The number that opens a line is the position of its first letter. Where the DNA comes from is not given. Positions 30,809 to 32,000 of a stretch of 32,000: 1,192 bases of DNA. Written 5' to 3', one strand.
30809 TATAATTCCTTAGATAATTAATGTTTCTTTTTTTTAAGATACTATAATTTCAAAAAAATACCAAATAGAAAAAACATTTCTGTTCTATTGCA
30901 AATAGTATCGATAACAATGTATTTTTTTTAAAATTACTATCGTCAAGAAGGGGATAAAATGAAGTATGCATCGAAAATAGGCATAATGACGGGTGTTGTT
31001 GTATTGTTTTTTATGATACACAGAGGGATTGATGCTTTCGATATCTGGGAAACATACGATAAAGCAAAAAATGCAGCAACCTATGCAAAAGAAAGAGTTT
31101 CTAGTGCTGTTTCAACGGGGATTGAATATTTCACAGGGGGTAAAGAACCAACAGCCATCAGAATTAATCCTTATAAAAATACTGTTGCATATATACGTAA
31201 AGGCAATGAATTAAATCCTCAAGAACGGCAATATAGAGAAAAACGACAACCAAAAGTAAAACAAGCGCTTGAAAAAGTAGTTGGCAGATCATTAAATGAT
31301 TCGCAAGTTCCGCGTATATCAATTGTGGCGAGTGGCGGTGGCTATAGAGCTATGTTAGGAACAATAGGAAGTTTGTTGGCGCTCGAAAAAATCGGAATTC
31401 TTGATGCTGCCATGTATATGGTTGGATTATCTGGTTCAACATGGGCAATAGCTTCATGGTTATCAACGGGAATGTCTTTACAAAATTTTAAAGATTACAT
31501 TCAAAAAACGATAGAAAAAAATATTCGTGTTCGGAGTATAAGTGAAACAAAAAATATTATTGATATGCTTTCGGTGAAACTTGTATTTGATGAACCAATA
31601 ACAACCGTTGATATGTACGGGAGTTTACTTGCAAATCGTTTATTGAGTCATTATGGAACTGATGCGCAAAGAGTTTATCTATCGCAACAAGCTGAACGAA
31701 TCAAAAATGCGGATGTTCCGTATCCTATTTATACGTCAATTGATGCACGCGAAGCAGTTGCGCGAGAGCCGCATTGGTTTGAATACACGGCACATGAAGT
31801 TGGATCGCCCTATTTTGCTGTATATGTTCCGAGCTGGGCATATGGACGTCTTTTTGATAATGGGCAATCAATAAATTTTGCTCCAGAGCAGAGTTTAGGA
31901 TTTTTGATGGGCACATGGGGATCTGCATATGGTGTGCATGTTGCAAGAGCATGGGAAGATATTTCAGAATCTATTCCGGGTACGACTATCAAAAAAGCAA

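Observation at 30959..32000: Eukaryote-like cytosolic-phospholipase-A2-type lipase with an N-terminal membrane anchor (ORF missing from the supplied track)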

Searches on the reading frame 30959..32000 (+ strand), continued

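Call 83: find_homologous_proteins(query=P0117, max_evalue=0.00001)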
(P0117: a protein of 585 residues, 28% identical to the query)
Query P0117 (585 aa): 75 proteins with E <= 0.00001 among 7687 candidates.
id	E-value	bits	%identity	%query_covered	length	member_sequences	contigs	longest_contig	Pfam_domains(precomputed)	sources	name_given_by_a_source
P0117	0.0e+0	1352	100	100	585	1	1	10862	PF01735.24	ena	-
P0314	8.5e-43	165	29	81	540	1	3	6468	PF01735.24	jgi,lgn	jgi:phospholipase A2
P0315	2.0e-41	160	27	81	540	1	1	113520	PF01735.24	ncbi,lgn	ncbi:MAG: hypothetical protein WD055_03410 [Candidatus Dependentiae bacterium]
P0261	2.5e-40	157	28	91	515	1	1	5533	PF01735.24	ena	-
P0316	5.0e-40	156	27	80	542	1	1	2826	PF01735.24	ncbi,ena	-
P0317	8.7e-40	155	29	86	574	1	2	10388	PF01735.24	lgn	-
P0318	7.2e-39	152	29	90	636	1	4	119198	PF01735.24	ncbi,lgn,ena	-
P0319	2.3e-38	150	29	75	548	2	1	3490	PF01735.24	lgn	-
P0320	3.6e-38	150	28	85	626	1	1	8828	PF01735.24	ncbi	-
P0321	6.7e-38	149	27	91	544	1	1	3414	PF01735.24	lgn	-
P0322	5.9e-37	146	28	83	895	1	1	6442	PF01735.24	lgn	-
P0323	6.3e-37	145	27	86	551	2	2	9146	PF01735.24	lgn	-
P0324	6.6e-37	145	27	88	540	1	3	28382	PF01735.24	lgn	-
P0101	4.7e-36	143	28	82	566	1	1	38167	PF01735.24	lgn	-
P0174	3.0e-35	140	28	86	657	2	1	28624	PF01735.24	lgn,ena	-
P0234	4.6e-35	139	30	79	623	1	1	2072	PF01735.24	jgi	jgi:phospholipase A2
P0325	1.2e-34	138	26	85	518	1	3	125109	PF01735.24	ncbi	-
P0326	2.2e-34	137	26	88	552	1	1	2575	PF01735.24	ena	-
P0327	2.9e-34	137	27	80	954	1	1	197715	PF01735.24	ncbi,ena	-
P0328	9.1e-34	135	26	89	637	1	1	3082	PF01735.24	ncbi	-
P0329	1.6e-33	134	26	88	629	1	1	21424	PF01735.24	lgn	-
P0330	4.1e-33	133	28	83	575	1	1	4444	PF01735.24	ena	-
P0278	2.2e-32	130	26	80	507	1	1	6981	PF01735.24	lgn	-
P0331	2.9e-32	130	27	89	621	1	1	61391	PF01735.24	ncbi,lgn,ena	-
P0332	3.2e-32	130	29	81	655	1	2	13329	PF01735.24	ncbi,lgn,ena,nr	ncbi:hypothetical protein KAW80_03260 [Candidatus Babeliales bacterium]|nr:hypothetical protein [Can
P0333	3.8e-32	130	26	85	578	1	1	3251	PF01735.24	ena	-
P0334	6.2e-32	129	26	85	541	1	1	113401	PF01735.24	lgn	-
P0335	2.0e-31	127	27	67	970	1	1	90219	PF01735.24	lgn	-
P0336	2.5e-31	127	27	86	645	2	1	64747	PF01735.24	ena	-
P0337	7.9e-31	125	26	86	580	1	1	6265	PF01735.24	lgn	-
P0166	9.3e-31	125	27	83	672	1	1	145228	PF01735.24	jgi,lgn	-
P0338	1.9e-30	124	27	84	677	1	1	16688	PF01735.24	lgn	-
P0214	2.2e-30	124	28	75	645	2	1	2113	PF01735.24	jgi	jgi:phospholipase A2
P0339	4.8e-29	119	27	83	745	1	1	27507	PF01735.24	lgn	-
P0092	9.4e-29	118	26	75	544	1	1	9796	PF01735.24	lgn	-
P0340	2.5e-28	117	27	79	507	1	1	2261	PF01735.24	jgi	jgi:phospholipase A2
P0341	3.9e-28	116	26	85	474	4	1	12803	PF01735.24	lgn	-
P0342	3.2e-24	103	25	85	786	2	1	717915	PF01735.24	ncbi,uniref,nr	ncbi:hypothetical protein PhCBS80983_g00278 [Powellomyces hirtus]|uniref:Lysophospholipase n=1 Tax=P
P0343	5.7e-24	103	26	80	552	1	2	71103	PF01735.24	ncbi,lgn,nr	ncbi:hypothetical protein K9M16_02260 [Candidatus Babeliales bacterium]|nr:hypothetical protein [Can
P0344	6.0e-24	103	27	75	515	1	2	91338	PF01735.24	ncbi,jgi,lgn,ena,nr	ncbi:MAG TPA: hypothetical protein VKU36_03920 [Candidatus Babeliales bacterium]|nr:hypothetical pro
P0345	3.0e-23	100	25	81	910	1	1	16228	PF01735.24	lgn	-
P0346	3.4e-23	100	26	79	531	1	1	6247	PF01735.24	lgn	-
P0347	1.4e-22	98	26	84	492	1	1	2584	PF01735.24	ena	-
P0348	4.0e-21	93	26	71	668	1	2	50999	PF01735.24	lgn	-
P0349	4.6e-21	93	26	70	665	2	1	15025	PF01735.24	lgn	-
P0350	2.0e-20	91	27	77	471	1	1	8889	PF01735.24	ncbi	-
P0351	5.5e-20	90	25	75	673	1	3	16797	PF01735.24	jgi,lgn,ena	-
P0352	7.0e-20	89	24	68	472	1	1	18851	PF01735.24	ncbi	-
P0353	1.4e-19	88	27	64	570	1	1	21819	PF01735.24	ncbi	-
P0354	1.7e-19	88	23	85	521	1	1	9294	PF01735.24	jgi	-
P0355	1.3e-18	85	27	79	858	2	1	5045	PF01735.24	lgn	-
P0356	4.9e-18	83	25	85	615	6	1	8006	PF01735.24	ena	-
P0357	6.6e-18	83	26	79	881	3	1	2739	PF01735.24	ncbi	-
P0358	1.4e-16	78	25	64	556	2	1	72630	PF01735.24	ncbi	-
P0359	1.8e-16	78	26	79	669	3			PF01735.24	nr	nr:hypothetical protein [Candidatus Babeliales bacterium]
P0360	1.9e-16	78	25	64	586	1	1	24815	PF01735.24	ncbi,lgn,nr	ncbi:MAG: hypothetical protein JW725_00355 [Candidatus Babeliaceae bacterium]|nr:hypothetical protei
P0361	4.9e-16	76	26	66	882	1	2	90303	PF01735.24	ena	-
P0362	8.3e-16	76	24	64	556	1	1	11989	PF01735.24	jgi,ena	-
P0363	2.0e-15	74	24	64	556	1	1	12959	PF01735.24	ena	-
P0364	3.7e-15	74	24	80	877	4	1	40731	PF01735.24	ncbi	-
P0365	9.6e-15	72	26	80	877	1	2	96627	PF01735.24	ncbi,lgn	-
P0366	1.3e-14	72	21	70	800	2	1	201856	PF01735.24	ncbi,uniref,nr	ncbi:hypothetical protein INT47_005241 [Mucor saturninus]|uniref:Lysophospholipase n=1 Tax=Mucor sat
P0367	2.2e-14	71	24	76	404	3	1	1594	PF01735.24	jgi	jgi:phospholipase A2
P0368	1.8e-13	68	22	69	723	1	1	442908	PF01735.24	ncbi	-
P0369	3.9e-13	67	25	80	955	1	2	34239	PF01735.24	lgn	-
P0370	4.4e-13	67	22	74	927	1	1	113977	PF01735.24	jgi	jgi:hypothetical protein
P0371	5.9e-13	66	23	81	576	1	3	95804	PF01735.24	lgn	-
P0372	6.4e-13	66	24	82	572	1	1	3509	PF01735.24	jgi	jgi:cytosolic phospholipase A2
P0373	9.0e-13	66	25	75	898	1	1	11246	PF01735.24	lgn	-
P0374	1.3e-11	62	22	80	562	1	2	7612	PF01735.24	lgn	-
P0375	4.7e-10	57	23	74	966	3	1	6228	PF01735.24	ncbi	-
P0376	1.1e-9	55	25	74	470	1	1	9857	PF01735.24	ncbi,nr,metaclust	ncbi:hypothetical protein A3J41_03205 [candidate division TM6 bacterium RIFCSPHIGHO2_12_FULL_38_8]|n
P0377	2.0e-9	55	27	63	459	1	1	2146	PF01735.24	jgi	jgi:phospholipase A2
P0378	2.9e-9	54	21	77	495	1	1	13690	PF01735.24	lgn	-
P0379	1.7e-8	52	22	79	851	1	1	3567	PF01735.24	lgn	-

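Call 84: list_cluster_members(proteins=[P0327, P0335, P0357, P0361, P0364, P0365, P0368, P0370, P0375, P0322])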
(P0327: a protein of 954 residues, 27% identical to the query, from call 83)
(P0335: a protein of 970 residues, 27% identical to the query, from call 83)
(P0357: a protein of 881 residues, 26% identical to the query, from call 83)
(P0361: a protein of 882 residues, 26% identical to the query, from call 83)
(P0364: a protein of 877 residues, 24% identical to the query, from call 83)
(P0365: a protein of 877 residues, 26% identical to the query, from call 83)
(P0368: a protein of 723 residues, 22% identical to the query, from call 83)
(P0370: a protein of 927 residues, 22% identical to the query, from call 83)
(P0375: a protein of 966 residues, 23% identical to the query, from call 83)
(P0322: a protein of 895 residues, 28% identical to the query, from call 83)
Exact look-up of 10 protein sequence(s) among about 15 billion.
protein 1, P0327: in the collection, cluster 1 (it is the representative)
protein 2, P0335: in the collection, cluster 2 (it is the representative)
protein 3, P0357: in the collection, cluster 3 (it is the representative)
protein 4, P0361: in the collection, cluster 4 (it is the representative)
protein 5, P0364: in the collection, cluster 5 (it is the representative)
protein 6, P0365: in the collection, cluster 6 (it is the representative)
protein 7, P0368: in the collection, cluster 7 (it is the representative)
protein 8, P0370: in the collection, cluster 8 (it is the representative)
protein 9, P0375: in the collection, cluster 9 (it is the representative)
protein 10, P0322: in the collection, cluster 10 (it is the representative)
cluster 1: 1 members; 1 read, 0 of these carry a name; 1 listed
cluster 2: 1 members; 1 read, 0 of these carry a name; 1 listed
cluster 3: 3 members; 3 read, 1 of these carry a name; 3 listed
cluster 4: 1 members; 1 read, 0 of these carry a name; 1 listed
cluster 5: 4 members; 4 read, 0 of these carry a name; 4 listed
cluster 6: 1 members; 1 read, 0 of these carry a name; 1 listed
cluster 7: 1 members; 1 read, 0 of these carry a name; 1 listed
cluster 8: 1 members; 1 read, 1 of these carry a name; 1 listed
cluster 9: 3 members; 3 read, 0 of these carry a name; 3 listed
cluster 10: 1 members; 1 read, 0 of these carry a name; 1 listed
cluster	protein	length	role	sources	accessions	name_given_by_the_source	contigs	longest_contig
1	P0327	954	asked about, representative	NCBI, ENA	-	-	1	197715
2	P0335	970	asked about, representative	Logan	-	-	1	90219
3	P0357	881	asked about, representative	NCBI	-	-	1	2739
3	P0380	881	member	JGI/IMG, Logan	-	hypothetical protein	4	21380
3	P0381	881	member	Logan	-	-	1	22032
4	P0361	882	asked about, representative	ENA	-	-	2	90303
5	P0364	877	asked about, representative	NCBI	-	-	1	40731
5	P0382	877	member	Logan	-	-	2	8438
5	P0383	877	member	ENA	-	-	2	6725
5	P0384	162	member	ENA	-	-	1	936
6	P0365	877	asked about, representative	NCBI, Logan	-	-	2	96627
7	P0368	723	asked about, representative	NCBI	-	-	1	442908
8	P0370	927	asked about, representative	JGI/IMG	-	hypothetical protein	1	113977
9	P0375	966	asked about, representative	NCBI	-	-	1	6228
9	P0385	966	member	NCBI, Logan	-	-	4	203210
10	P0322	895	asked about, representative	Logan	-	-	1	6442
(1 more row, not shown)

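Call 85: find_encoding_contigs(protein=P0327, flank=7000, max_places=1)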
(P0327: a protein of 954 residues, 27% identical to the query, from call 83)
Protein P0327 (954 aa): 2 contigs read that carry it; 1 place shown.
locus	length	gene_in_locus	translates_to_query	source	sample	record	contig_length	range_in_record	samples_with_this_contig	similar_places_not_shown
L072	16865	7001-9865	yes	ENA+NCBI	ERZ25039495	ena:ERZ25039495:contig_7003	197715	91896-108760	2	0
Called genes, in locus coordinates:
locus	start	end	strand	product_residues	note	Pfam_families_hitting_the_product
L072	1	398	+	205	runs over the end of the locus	PF07282:Cas12f1-like_TNB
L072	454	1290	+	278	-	-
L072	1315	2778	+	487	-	PF14706:Tnp_DNA_bind, PF02281:Dimer_Tnp_Tn5 (weak)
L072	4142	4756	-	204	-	PF00376:MerR, PF12728:HTH_17 (faint), PF13411:MerR_1, PF00239:Resolvase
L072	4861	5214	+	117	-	-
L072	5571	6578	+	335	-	-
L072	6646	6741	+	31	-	-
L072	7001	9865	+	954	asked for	PF01735:PLA2_B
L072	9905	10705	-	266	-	-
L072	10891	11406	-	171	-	-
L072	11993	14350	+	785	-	PF01735:PLA2_B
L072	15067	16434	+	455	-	PF13173:AAA_14, PF13635:DUF4143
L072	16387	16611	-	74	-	-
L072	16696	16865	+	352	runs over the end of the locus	PF01068:DNA_ligase_A_M, PF04679:DNA_ligase_A_C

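Call 86: find_encoding_contigs(protein=P0368, flank=7000, max_places=1)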
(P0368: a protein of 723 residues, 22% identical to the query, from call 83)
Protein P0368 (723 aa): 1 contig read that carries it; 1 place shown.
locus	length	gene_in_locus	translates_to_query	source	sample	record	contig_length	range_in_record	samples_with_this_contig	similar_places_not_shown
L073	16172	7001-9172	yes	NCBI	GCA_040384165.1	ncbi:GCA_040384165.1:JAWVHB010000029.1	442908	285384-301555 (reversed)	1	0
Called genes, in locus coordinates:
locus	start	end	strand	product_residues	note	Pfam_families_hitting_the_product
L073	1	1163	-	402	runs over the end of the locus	-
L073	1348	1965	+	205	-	PF00081:Sod_Fe_N, PF02777:Sod_Fe_C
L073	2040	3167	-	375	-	-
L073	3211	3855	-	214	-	-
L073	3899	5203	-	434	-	PF13465:zf-H2C2_2 (faint)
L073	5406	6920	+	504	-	PF01336:tRNA_anti-codon, PF00152:tRNA-synt_2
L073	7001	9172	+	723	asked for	PF01735:PLA2_B (faint)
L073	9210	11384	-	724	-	-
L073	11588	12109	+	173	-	PF01965:DJ-1_PfpI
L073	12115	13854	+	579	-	PF01368:DHH, PF02272:DHHA1, PF17768:RecJ_OB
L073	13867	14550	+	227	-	PF02224:Cytidylate_kin, PF13189:Cytidylate_kin2, PF13207:AAA_17 (faint), PF13238:AAA_18 (faint)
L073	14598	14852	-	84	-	-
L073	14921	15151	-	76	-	-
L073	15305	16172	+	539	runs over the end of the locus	PF06418:CTP_synth_N, PF00117:GATase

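Call 87: find_encoding_contigs(protein=P0365, flank=7000, max_places=1)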
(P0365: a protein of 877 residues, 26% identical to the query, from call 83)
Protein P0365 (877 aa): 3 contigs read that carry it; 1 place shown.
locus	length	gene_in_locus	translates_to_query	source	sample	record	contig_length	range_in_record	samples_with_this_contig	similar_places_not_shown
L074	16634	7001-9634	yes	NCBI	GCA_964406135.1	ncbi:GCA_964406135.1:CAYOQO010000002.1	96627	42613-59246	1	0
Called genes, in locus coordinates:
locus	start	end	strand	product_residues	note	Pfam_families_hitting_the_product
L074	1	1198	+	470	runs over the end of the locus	PF01565:FAD_binding_4, PF04030:ALO (faint)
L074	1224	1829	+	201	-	PF00081:Sod_Fe_N, PF02777:Sod_Fe_C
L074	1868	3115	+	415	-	PF27218:MJ0043_C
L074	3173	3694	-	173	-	-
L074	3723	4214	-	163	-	-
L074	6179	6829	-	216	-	-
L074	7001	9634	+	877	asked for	PF01735:PLA2_B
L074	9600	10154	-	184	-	-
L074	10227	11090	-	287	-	-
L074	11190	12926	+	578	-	PF01368:DHH, PF02272:DHHA1, PF17768:RecJ_OB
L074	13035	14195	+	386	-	PF13173:AAA_14, PF13635:DUF4143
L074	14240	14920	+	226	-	PF02224:Cytidylate_kin, PF13189:Cytidylate_kin2, PF13238:AAA_18 (faint)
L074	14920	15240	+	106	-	-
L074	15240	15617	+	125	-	-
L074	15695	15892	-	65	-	-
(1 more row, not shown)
